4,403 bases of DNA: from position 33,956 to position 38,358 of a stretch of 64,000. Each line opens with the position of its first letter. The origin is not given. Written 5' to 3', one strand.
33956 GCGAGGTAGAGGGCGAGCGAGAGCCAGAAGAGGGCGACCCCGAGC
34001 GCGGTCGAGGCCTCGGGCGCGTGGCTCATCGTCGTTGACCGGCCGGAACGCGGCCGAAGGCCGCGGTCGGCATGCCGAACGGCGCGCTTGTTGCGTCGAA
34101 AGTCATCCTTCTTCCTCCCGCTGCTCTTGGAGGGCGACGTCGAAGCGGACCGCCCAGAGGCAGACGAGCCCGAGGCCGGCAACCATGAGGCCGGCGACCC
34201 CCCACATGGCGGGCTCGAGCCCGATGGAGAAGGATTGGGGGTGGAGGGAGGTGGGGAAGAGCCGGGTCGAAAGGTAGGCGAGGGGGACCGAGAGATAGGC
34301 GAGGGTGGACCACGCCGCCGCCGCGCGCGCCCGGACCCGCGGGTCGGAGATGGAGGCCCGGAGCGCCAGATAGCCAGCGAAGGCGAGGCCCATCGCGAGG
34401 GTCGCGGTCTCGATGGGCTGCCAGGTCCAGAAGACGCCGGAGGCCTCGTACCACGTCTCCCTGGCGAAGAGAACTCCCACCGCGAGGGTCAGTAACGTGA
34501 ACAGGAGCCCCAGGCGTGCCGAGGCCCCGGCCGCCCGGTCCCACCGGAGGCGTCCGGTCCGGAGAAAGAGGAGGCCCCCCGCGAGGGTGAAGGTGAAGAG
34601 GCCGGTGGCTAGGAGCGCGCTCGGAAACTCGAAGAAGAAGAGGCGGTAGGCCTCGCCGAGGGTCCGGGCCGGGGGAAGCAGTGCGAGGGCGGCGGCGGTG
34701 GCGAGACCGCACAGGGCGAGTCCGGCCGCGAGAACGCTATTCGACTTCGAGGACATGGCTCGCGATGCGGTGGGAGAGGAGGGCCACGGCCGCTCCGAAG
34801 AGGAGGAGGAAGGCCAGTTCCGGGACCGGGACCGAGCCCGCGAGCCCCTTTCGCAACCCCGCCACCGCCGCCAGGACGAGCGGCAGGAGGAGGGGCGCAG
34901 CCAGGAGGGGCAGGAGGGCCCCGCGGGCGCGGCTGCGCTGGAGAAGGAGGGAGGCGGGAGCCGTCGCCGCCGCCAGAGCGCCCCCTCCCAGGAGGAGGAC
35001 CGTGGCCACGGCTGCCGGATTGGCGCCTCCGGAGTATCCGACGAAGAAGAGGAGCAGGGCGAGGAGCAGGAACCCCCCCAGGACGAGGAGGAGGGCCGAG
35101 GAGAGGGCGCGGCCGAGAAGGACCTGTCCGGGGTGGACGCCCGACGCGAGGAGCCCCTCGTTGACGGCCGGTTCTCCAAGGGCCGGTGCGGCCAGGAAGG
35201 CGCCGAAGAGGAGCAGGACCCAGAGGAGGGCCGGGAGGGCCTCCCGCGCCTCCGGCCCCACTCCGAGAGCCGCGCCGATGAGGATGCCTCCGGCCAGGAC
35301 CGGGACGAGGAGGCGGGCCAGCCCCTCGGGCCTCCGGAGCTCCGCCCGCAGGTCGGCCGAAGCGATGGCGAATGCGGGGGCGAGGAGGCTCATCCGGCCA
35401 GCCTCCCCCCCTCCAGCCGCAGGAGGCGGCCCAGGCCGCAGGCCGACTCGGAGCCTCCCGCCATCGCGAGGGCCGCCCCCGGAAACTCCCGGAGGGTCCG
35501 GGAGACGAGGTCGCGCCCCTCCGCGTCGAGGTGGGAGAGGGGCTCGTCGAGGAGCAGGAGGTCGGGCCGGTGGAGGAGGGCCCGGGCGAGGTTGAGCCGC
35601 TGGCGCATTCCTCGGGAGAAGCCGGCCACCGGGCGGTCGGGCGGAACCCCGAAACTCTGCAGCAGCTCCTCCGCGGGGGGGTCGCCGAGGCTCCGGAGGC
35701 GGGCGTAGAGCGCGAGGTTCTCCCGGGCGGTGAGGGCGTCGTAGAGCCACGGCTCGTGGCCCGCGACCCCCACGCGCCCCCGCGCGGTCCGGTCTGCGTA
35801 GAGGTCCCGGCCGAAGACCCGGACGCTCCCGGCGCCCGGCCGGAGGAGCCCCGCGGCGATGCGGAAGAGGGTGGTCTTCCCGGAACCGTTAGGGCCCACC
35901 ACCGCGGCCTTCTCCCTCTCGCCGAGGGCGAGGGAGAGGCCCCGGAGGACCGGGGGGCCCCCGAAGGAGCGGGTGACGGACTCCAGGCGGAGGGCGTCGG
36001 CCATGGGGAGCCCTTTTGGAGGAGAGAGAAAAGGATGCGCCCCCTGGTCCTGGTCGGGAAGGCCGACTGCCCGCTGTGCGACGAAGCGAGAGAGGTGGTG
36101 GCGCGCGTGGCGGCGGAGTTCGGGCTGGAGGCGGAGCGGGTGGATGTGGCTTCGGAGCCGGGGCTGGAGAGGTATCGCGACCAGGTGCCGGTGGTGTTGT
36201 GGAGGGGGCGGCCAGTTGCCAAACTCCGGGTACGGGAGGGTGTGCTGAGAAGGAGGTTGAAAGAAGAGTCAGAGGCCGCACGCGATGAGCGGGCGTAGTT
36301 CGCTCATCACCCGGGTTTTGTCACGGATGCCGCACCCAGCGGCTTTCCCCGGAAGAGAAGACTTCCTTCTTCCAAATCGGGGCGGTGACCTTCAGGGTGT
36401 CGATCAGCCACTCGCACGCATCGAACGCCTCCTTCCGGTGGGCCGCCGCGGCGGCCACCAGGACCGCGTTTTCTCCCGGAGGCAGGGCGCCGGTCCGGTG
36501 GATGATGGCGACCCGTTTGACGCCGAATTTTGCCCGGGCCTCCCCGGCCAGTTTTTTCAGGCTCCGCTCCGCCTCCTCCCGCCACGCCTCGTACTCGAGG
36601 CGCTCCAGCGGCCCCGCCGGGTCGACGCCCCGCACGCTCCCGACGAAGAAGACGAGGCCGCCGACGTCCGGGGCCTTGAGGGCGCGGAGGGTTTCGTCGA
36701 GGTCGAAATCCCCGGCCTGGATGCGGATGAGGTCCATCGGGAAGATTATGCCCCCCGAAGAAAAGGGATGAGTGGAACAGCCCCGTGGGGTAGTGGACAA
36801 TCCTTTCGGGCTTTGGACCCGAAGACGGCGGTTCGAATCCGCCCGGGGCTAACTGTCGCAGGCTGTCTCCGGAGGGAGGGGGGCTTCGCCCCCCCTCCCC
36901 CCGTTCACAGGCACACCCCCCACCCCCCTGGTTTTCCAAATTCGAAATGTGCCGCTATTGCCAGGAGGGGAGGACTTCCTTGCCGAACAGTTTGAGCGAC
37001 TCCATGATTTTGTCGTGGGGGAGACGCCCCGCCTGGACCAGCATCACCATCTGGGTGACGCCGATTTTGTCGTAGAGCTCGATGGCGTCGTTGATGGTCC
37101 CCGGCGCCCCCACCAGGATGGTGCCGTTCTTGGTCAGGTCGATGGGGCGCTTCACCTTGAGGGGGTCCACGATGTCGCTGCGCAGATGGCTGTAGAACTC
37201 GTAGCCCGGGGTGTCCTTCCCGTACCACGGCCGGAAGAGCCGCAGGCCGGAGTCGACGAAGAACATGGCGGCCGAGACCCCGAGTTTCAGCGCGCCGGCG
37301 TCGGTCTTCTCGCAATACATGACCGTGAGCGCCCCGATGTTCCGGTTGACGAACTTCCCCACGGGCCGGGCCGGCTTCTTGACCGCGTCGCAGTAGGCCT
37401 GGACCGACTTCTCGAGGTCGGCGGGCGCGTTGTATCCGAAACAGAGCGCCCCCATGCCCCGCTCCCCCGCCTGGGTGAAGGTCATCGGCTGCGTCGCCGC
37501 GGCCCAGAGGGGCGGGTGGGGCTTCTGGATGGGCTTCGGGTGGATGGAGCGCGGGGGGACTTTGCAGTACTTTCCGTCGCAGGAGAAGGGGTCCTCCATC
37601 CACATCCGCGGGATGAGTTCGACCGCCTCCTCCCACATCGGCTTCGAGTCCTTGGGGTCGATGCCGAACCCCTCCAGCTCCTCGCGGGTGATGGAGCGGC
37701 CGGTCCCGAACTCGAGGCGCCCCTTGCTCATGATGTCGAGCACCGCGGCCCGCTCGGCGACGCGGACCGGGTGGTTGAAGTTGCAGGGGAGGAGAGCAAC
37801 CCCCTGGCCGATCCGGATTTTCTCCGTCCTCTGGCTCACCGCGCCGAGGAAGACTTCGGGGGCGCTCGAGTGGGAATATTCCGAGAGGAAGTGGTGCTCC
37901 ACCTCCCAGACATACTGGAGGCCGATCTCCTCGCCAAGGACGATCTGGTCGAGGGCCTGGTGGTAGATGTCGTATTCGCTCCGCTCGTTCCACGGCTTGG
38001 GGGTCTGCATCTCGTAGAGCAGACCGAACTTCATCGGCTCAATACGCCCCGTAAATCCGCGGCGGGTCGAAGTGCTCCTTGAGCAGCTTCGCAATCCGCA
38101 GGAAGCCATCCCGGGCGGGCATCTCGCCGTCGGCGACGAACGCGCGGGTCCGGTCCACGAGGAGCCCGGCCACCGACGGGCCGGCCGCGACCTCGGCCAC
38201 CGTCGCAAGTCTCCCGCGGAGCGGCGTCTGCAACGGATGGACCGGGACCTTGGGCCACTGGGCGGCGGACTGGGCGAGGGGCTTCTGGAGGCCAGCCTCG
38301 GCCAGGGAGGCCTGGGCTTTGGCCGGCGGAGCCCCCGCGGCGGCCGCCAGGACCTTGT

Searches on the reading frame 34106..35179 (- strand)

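Call 62: search_protein_families(library=pfam, proteins=[window:34106-35179:-], max_evalue=0.0001)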
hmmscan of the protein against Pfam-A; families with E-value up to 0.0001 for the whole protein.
window:34106-35179:- (358 aa): 1 family
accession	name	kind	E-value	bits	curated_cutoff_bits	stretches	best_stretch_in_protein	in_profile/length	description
PF01578.25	Cytochrom_C_asm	-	1.9e-15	57.5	29.9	1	143-313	32-212/212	Cytochrome C assembly protein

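Call 63: search_protein_families(library=padloc, proteins=[window:34106-35179:-], max_evalue=0.001)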
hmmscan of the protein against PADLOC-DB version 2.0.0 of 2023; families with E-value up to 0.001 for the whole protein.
window:34106-35179:- (358 aa): 0 families

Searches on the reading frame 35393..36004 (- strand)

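Call 62: search_protein_families(library=pfam, proteins=[window:35393-36004:-], max_evalue=0.0001)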
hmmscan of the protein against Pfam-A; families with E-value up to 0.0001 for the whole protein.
window:35393-36004:- (204 aa): 2 families
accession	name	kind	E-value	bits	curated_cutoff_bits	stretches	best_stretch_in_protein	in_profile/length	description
PF00005.33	ABC_tran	-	2.4e-28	99.9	25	1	20-156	1-136/137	ABC transporter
PF13304.12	AAA_21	-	2.3e-09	38.2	27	0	33-61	2-26/304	AAA domain, putative AbiEii toxin, Type IV TA system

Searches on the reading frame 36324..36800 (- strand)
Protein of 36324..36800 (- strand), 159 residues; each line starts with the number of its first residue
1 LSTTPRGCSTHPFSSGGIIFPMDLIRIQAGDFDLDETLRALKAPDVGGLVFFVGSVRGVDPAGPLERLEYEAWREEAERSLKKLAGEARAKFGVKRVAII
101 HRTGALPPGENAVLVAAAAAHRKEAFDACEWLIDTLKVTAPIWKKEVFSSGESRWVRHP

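Call 62: search_protein_families(library=pfam, proteins=[window:36324-36800:-], max_evalue=0.0001)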
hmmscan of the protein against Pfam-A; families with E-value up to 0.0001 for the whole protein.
window:36324-36800:- (159 aa): 1 family
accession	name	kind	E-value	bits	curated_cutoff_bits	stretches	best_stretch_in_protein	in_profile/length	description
PF02391.22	MoaE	-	7.8e-35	119.9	23.4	1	28-137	2-112/114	MoaE protein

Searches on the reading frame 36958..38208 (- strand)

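Call 62: search_protein_families(library=pfam, proteins=[window:36958-38208:-], max_evalue=0.0001)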
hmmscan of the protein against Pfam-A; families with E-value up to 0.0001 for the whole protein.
window:36958-38208:- (417 aa): 1 family
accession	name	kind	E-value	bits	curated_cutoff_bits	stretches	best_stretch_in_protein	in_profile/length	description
PF00296.26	Bac_luciferase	-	5.4e-44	151.2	27.9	1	78-386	19-314/314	Luciferase-like monooxygenase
